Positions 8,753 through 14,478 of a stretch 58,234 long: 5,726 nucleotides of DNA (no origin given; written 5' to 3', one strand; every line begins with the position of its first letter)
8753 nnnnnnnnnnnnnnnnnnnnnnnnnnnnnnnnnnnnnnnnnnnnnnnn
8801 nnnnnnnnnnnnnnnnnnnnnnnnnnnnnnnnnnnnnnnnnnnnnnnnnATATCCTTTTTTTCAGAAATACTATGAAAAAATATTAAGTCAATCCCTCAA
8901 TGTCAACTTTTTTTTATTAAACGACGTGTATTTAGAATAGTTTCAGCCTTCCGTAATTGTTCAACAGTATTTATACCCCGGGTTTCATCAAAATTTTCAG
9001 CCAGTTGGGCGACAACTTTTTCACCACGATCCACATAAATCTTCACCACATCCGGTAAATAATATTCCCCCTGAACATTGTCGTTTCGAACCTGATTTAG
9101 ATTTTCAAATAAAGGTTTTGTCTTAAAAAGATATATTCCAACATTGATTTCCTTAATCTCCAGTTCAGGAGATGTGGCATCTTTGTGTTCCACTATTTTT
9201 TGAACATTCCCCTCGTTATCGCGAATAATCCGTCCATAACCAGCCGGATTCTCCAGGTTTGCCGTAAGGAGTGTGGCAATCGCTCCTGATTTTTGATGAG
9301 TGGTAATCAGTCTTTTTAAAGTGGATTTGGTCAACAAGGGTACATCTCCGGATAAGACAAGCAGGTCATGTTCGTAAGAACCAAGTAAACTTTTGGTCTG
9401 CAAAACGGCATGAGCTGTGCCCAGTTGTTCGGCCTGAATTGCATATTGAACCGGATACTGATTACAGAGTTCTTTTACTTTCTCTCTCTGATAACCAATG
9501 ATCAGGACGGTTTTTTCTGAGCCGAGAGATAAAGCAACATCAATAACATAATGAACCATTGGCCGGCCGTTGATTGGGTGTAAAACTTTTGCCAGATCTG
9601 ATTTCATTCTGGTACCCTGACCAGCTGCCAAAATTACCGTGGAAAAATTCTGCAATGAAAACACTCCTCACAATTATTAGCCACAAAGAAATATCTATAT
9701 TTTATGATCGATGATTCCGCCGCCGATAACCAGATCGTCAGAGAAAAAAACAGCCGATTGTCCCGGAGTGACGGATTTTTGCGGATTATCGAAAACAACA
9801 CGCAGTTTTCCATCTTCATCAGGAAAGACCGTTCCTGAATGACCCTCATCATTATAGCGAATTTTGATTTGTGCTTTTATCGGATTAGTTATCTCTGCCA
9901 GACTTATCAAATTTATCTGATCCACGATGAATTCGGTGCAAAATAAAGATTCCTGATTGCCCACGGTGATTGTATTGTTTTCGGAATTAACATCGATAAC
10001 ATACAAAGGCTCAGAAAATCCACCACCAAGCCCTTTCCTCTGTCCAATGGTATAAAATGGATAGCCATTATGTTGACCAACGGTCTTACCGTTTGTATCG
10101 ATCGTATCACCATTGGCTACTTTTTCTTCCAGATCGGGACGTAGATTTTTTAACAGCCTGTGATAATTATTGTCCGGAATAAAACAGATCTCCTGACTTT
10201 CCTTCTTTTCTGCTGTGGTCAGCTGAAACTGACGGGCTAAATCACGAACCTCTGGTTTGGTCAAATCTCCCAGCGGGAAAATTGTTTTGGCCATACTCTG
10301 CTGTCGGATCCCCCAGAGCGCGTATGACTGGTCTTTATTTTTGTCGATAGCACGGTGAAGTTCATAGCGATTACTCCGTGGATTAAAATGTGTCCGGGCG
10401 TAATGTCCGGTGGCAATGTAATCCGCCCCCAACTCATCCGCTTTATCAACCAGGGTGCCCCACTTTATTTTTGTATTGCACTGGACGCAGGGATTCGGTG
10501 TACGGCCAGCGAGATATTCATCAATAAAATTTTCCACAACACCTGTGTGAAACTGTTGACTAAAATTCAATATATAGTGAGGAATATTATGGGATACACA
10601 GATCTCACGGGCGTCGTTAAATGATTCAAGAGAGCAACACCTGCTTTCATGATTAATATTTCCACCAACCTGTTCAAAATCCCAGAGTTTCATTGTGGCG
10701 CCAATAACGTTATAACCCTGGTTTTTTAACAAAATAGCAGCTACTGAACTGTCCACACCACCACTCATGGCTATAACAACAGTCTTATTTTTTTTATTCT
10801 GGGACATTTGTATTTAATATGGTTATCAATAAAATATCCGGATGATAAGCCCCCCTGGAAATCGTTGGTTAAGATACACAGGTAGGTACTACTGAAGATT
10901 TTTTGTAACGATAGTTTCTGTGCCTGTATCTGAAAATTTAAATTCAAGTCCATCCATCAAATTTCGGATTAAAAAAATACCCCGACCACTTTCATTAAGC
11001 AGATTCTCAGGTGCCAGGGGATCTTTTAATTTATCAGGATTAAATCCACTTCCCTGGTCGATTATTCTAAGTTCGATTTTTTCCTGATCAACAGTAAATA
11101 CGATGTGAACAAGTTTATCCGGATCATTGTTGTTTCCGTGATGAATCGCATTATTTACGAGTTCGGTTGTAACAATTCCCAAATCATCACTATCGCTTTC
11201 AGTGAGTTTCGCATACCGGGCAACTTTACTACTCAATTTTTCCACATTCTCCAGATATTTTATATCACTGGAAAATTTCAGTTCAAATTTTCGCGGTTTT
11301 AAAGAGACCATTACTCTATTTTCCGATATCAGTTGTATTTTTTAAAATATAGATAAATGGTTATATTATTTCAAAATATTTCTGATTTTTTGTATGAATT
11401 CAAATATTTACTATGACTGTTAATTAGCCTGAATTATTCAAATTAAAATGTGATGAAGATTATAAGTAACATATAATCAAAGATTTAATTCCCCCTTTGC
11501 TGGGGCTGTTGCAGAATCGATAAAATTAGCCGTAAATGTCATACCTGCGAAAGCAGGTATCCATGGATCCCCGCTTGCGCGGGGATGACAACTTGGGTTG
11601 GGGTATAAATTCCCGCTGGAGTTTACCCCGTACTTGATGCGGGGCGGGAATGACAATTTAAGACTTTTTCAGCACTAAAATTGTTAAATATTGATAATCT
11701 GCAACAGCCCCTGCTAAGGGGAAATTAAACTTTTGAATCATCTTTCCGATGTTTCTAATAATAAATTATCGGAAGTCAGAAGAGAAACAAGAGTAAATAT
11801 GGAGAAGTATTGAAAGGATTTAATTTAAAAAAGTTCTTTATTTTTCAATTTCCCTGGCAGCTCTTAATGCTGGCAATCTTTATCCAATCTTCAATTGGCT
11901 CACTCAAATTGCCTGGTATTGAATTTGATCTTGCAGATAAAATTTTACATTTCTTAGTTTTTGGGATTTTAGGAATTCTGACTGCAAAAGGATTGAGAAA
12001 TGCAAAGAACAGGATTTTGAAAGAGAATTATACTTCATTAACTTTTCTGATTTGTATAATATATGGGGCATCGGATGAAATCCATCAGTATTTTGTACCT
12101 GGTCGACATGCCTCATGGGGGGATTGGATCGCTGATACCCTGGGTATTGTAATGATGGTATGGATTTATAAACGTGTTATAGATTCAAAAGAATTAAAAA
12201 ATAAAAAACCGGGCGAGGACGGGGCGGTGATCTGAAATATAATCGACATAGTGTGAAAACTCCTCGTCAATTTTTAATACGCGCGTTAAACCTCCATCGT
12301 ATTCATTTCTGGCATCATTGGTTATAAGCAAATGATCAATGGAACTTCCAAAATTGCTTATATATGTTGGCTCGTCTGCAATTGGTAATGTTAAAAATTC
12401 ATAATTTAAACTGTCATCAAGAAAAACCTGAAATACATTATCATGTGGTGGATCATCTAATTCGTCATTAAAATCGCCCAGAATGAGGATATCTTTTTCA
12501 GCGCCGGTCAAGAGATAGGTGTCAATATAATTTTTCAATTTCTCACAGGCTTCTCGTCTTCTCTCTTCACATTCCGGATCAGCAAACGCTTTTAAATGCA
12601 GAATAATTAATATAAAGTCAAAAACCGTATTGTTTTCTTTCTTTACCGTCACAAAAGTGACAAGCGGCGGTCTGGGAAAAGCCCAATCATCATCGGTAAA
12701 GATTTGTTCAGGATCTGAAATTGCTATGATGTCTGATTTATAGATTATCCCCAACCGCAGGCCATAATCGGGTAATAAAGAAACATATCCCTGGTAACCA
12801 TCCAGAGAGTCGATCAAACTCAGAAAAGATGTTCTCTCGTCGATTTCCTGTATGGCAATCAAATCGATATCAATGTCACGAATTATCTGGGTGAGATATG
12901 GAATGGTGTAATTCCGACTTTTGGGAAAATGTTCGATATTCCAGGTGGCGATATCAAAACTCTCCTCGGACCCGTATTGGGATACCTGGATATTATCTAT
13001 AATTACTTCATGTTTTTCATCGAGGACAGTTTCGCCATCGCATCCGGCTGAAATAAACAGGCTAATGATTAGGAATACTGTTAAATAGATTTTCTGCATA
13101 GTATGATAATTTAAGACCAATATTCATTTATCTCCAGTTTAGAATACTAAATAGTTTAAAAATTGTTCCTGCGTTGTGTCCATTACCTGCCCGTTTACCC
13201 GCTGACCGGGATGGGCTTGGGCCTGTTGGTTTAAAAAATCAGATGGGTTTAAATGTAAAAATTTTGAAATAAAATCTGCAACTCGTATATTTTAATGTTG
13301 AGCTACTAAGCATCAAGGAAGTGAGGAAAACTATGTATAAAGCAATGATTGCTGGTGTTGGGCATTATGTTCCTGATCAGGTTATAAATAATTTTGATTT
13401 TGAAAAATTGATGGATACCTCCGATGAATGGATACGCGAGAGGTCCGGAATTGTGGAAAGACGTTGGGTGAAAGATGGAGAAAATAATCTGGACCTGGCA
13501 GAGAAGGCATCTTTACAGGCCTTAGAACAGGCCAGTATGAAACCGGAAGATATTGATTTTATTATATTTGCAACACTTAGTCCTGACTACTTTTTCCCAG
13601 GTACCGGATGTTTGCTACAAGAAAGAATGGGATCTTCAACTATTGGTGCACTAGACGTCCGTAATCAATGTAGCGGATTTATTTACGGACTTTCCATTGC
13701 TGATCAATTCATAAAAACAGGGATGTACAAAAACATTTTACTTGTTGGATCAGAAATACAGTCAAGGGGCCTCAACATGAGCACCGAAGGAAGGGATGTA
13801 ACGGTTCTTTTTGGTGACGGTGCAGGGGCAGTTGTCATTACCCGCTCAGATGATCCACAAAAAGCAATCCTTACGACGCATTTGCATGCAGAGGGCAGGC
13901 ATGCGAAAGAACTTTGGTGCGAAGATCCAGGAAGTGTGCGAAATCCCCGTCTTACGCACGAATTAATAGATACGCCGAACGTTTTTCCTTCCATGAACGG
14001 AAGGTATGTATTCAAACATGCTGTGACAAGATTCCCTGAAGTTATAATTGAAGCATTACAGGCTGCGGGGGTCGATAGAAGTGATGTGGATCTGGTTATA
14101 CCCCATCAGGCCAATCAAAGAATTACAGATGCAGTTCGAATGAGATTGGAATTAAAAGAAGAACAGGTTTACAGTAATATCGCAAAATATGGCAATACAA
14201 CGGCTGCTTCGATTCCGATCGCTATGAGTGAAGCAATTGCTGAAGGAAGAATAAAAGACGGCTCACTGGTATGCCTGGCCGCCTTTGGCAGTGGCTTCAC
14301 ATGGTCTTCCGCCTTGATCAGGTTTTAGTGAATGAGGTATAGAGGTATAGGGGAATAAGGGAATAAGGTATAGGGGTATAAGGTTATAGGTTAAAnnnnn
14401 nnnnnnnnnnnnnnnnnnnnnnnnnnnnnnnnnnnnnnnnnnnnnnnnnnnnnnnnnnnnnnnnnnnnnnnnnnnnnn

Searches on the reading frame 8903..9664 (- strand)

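Call 77: search_protein_families(library=pfam, proteins=[window:8903-9664:-], max_evalue=0.0001)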
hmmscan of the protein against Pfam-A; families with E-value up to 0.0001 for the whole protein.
window:8903-9664:- (253 aa): 4 families
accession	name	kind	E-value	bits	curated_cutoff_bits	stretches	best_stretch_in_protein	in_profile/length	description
PF00483.29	NTP_transferase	-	1.4e-24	87.5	21.2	1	9-222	2-221/245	Nucleotidyl transferase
PF12804.13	NTP_transf_3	-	7.8e-19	68.8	27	1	10-135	2-124/160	MobA-like NTP transferase domain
PF01128.25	IspD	-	2.7e-09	37.6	27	1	9-131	3-127/221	2-C-methyl-D-erythritol 4-phosphate cytidylyltransferase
PF02348.25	CTP_transf_3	-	1e-08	35.7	22.6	1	25-128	15-119/217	Cytidylyltransferase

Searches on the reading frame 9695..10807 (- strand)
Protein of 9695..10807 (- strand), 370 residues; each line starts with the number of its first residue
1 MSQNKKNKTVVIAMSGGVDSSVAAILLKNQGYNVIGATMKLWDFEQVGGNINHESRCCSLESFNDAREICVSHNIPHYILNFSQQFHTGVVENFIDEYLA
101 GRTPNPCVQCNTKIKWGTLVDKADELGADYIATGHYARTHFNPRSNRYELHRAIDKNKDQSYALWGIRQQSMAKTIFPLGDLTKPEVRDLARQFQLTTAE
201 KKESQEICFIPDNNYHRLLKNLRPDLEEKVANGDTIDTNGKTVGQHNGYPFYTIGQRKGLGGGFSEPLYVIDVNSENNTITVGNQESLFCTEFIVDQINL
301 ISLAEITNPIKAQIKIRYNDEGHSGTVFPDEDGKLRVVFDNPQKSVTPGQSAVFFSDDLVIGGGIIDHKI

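Call 77: search_protein_families(library=pfam, proteins=[window:9695-10807:-], max_evalue=0.0001)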
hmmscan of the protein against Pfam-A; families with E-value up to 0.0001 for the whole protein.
window:9695-10807:- (370 aa): 4 families
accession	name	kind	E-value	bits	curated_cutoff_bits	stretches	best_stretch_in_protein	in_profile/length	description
PF03054.22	tRNA_Me_trans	-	2.3e-78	263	20.6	1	9-211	2-201/202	tRNA methyl transferase HUP domain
PF20259.3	tRNA_Me_trans_M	-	6.1e-17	61.4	27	1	230-283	10-65/66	tRNA methyl transferase PRC-barrel domain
PF20258.4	tRNA_Me_trans_C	-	8.4e-17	61.7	20.6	1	291-366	2-77/77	Aminomethyltransferase beta-barrel domain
PF02540.23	NAD_synthase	-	4.5e-05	23.1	21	0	4-29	15-40/242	NAD synthase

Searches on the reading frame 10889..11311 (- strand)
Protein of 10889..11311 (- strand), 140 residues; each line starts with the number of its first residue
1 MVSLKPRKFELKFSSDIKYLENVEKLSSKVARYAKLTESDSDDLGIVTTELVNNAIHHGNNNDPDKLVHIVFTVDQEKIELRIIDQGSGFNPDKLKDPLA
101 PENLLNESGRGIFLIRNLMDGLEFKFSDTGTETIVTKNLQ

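Call 24: search_protein_families(library=pfam, proteins=[window:10889-11311:-], max_evalue=0.01)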
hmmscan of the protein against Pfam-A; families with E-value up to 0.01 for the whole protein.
window:10889-11311:- (140 aa): 2 families
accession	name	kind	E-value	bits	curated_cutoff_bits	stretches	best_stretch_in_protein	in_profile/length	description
PF13581.12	HATPase_c_2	-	1.5e-27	96.5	27.4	1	13-137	1-127/127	Histidine kinase-like ATPase domain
PF02518.31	HATPase_c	-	6.9e-08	33.4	26.4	1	40-126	2-93/111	Histidine kinase-, DNA gyrase B-, and HSP90-like ATPase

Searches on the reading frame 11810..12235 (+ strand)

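Call 24: search_protein_families(library=pfam, proteins=[window:11810-12235:+], max_evalue=0.01)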
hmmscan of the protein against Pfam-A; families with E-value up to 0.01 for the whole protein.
window:11810-12235:+ (141 aa): 1 family
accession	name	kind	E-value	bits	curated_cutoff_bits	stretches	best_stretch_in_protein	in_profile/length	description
PF04892.17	VanZ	-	1.1e-15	58.7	30.1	1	34-121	55-123/126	VanZ like family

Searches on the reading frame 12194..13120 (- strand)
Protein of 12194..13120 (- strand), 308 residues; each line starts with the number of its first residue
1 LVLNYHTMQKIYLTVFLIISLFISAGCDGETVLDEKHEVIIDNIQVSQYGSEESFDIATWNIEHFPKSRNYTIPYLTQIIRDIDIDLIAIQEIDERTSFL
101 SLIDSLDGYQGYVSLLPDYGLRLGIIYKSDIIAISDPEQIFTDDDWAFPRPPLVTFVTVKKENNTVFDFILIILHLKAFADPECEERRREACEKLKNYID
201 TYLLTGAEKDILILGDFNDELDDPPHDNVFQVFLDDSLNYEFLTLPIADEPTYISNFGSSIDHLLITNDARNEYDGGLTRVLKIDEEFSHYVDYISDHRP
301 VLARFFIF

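Call 77: search_protein_families(library=pfam, proteins=[window:12194-13120:-], max_evalue=0.0001)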
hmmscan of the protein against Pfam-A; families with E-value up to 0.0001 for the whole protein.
window:12194-13120:- (308 aa): 2 families
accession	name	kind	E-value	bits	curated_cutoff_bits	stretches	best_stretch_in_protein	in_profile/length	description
PF03372.29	Exo_endo_phos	-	1.7e-12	48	24.5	1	58-298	1-225/225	Endonuclease/Exonuclease/phosphatase family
PF14529.12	Exo_endo_phos_2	-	4.9e-05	23.6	27.4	0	188-301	12-116/117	Endonuclease-reverse transcriptase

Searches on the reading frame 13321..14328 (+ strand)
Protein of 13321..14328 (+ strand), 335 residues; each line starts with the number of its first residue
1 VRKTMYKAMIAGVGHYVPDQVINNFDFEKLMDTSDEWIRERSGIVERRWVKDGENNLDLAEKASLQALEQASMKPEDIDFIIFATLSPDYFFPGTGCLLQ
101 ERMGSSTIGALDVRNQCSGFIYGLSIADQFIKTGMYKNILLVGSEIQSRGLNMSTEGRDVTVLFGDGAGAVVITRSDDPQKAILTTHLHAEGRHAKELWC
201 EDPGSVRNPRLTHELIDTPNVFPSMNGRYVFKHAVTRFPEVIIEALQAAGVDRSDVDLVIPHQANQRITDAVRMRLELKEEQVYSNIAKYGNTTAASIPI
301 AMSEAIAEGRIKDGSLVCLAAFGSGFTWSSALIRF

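Call 97: search_protein_families(library=pfam, proteins=[window:13321-14328:+], max_evalue=0.00001)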
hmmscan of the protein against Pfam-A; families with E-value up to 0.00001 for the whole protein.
window:13321-14328:+ (335 aa): 2 families
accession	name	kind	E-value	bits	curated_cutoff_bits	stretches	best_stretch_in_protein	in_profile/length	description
PF08541.16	ACP_syn_III_C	-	7.3e-36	122.6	26.6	1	246-334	1-89/90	3-Oxoacyl-[acyl-carrier-protein (ACP)] synthase III C terminal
PF08545.16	ACP_syn_III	-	8.9e-27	93.2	24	1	111-192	1-80/80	3-Oxoacyl-[acyl-carrier-protein (ACP)] synthase III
